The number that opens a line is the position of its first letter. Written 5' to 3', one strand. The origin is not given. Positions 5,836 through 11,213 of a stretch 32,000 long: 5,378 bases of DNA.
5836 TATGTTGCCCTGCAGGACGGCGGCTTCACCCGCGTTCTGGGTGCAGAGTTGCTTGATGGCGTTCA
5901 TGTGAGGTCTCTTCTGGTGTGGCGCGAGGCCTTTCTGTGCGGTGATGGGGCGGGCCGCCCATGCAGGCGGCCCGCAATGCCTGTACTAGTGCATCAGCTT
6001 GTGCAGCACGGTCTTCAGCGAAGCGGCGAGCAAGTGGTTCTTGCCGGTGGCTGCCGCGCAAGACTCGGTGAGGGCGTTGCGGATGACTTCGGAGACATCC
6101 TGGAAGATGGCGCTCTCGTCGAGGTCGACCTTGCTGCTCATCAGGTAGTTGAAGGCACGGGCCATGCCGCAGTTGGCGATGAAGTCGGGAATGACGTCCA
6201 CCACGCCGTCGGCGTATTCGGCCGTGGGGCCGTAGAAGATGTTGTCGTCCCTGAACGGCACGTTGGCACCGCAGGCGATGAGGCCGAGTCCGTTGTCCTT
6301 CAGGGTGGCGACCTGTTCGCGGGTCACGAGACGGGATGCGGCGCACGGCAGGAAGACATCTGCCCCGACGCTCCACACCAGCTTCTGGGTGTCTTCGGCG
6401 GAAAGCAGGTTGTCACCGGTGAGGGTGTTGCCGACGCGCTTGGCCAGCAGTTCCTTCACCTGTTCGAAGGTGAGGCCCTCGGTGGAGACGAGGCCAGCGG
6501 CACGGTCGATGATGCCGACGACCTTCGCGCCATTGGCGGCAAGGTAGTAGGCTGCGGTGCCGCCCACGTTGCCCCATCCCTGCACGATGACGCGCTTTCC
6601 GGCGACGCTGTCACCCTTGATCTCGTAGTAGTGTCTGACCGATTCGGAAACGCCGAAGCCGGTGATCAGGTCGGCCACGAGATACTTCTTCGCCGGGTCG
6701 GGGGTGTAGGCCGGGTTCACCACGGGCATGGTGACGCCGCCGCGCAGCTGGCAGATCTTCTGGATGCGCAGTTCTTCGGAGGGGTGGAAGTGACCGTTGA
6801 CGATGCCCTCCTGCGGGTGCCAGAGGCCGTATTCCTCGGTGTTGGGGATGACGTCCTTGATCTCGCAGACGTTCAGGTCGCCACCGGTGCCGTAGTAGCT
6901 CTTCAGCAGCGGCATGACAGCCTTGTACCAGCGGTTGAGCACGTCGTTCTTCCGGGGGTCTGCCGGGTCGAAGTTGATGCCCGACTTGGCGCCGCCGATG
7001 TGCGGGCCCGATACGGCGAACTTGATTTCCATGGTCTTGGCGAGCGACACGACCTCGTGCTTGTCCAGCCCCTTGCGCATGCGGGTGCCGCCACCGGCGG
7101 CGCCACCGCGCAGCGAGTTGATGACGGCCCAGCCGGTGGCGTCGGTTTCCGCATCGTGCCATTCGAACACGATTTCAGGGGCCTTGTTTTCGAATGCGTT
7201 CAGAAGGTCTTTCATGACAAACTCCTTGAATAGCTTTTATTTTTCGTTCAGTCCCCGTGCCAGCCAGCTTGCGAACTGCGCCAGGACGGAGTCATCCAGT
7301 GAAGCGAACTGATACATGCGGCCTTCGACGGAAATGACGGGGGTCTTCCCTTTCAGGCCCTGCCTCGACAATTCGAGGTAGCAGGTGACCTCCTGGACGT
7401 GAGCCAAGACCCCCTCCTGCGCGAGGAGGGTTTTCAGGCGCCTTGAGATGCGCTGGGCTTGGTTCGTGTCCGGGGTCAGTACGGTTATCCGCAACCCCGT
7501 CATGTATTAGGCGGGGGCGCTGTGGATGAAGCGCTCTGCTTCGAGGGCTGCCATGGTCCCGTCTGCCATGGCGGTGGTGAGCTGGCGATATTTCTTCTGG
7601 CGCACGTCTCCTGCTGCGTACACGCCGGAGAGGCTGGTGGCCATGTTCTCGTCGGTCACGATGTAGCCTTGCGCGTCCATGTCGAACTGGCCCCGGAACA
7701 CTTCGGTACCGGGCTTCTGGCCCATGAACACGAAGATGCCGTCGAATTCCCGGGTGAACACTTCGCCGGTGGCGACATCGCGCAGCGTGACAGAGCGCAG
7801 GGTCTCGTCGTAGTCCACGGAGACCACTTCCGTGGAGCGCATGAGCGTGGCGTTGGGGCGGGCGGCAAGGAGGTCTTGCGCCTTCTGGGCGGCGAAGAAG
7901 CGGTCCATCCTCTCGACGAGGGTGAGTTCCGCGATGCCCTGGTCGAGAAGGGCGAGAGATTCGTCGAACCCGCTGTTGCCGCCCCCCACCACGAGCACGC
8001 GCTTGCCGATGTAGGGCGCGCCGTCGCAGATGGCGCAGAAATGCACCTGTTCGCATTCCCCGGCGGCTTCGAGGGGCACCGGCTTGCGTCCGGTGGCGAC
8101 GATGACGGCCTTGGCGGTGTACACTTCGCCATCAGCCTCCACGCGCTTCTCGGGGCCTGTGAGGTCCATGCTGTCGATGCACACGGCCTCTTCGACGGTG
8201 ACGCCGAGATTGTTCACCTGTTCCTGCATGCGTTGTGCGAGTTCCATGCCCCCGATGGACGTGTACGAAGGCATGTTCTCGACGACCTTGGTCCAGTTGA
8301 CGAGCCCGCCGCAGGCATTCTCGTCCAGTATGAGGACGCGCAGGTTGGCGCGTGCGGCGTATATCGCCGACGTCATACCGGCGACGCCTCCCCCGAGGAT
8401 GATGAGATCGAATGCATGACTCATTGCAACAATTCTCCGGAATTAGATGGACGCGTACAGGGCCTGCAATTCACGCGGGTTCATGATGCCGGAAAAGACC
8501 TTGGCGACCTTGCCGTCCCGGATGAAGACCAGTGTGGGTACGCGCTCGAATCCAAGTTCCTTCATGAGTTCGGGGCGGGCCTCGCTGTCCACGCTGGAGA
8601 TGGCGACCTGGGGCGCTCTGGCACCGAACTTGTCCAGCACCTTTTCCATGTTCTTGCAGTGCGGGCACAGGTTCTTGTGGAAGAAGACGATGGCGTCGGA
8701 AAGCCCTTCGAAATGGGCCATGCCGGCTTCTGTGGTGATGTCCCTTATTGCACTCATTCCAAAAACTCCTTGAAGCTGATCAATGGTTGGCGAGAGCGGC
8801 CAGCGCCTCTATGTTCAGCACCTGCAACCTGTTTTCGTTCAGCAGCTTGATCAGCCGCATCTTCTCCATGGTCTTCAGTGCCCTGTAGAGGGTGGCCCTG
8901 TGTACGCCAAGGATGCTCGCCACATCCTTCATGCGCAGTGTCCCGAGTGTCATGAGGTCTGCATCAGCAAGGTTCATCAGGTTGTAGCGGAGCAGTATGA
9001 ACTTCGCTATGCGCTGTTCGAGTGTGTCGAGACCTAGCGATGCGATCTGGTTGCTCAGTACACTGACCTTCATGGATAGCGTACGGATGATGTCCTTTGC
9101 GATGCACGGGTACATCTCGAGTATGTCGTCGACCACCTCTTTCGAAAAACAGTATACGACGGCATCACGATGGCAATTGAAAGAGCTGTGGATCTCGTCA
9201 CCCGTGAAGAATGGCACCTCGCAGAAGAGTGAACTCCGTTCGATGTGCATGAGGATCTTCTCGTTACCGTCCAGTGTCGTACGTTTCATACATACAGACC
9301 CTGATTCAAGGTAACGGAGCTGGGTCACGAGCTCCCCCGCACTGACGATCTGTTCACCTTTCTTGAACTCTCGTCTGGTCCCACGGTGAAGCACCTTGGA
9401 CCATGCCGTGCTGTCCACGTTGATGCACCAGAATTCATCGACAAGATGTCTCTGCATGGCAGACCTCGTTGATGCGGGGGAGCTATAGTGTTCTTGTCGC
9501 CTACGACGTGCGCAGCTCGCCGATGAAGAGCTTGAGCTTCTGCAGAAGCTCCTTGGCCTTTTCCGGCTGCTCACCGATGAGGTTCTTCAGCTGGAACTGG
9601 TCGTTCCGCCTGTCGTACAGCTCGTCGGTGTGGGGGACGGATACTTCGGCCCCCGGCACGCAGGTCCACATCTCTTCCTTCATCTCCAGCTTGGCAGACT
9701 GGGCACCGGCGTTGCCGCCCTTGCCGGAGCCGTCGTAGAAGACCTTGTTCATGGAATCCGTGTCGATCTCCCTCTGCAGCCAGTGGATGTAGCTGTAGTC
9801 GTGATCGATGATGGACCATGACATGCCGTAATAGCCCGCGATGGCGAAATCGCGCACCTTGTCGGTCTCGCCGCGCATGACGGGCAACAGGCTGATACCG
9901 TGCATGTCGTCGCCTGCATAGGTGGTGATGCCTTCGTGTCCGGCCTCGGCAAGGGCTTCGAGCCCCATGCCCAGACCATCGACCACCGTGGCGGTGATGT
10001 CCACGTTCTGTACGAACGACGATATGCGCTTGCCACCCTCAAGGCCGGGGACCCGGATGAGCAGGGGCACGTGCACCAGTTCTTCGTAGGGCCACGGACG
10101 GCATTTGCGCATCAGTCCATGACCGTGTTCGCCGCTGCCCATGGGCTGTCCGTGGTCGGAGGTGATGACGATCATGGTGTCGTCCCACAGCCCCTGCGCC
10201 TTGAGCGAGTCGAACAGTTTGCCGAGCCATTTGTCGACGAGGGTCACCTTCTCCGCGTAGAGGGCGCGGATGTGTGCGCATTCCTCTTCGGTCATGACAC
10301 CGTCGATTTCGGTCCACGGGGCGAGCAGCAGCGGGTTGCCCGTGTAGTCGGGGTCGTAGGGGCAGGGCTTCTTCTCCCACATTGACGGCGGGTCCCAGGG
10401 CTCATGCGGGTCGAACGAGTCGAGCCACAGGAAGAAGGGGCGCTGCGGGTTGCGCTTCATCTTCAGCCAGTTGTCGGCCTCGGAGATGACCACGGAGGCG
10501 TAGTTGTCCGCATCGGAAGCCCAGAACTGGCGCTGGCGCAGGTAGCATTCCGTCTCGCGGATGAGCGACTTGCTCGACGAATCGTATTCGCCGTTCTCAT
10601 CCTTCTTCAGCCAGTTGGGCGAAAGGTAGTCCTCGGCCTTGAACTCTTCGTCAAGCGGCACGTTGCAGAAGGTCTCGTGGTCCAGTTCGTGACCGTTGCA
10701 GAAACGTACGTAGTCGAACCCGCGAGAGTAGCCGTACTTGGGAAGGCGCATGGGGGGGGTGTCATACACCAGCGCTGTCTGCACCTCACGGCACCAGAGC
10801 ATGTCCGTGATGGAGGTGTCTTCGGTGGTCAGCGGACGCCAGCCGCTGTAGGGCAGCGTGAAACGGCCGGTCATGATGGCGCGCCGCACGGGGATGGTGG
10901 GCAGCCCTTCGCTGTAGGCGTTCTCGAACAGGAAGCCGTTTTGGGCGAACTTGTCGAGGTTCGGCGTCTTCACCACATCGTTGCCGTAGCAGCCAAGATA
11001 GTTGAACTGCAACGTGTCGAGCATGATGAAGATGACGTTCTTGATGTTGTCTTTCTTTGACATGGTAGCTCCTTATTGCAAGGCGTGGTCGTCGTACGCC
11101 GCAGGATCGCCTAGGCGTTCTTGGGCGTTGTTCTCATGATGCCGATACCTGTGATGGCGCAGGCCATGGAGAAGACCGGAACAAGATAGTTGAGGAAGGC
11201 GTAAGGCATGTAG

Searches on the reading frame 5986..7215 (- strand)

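Call 77: search_protein_families(library=pfam, proteins=[window:5986-7215:-], max_evalue=0.00001)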
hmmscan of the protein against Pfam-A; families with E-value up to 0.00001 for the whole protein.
window:5986-7215:- (409 aa): 2 families
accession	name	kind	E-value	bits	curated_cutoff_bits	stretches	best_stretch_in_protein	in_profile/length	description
PF00208.27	ELFV_dehydrog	-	6.7e-27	95.2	23.4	1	184-393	9-218/241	Glutamate/Leucine/Phenylalanine/Valine dehydrogenase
PF02812.23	ELFV_dehydrog_N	-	1.2e-12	48.1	25.3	1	26-115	21-109/129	Glu/Leu/Phe/Val dehydrogenase, dimerisation domain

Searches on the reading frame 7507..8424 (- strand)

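Call 77: search_protein_families(library=pfam, proteins=[window:7507-8424:-], max_evalue=0.00001)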
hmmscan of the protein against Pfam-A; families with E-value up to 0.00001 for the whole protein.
window:7507-8424:- (305 aa): 8 families
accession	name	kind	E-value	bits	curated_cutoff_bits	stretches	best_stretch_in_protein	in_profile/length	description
PF07992.20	Pyr_redox_2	-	7e-42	144.3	26.1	1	5-289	1-291/291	Pyridine nucleotide-disulphide oxidoreductase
PF13738.12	Pyr_redox_3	-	3.2e-24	86.1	30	1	55-272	76-305/305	Pyridine nucleotide-disulphide oxidoreductase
PF00070.33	Pyr_redox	-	5.9e-11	43.2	22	1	142-216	1-81/82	Pyridine nucleotide-disulphide oxidoreductase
PF03486.20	HI0933_like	-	4.2e-09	36.7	50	0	6-37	2-33/244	HI0933-like protein Rossmann domain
PF01266.30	DAO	-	5.7e-08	33.1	27.9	0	6-39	1-35/353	FAD dependent oxidoreductase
PF00890.30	FAD_binding_2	-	1.9e-07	31.1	20.4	0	6-35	1-30/414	FAD binding domain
PF12831.13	FAD_oxidored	-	5.4e-07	29.7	27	1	6-54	1-50/416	FAD dependent oxidoreductase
PF01134.28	GIDA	-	1.9e-06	27.6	22.1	0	6-77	1-63/391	Glucose inhibited division protein A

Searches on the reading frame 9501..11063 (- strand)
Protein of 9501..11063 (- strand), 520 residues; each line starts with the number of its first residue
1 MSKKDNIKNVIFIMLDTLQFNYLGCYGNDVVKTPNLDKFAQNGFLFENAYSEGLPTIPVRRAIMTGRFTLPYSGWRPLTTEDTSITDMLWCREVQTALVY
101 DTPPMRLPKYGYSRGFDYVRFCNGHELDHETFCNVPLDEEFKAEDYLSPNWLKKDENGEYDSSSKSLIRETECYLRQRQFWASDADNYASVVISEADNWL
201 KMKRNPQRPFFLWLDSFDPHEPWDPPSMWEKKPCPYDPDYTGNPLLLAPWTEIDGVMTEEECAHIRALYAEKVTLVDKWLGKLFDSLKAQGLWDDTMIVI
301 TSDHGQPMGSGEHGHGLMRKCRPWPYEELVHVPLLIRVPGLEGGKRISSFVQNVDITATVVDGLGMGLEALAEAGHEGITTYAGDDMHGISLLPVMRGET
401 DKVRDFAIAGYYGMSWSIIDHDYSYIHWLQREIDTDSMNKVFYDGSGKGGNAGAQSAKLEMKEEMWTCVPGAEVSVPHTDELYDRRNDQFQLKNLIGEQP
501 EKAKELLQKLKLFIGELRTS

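Call 77: search_protein_families(library=pfam, proteins=[window:9501-11063:-], max_evalue=0.00001)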
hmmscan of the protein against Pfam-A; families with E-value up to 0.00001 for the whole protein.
window:9501-11063:- (520 aa): 3 families
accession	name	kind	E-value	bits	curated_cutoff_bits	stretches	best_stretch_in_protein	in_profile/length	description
PF00884.28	Sulfatase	-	2.3e-43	149.1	25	1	8-365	1-300/301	Sulfatase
PF01663.27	Phosphodiest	-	1.8e-11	44.7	23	1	269-307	184-222/342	Type I phosphodiesterase / nucleotide pyrophosphatase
PF16347.10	SGSH_C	-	4.2e-08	33.9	29.3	0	324-413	10-86/154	N-sulphoglucosamine sulphohydrolase, C-terminal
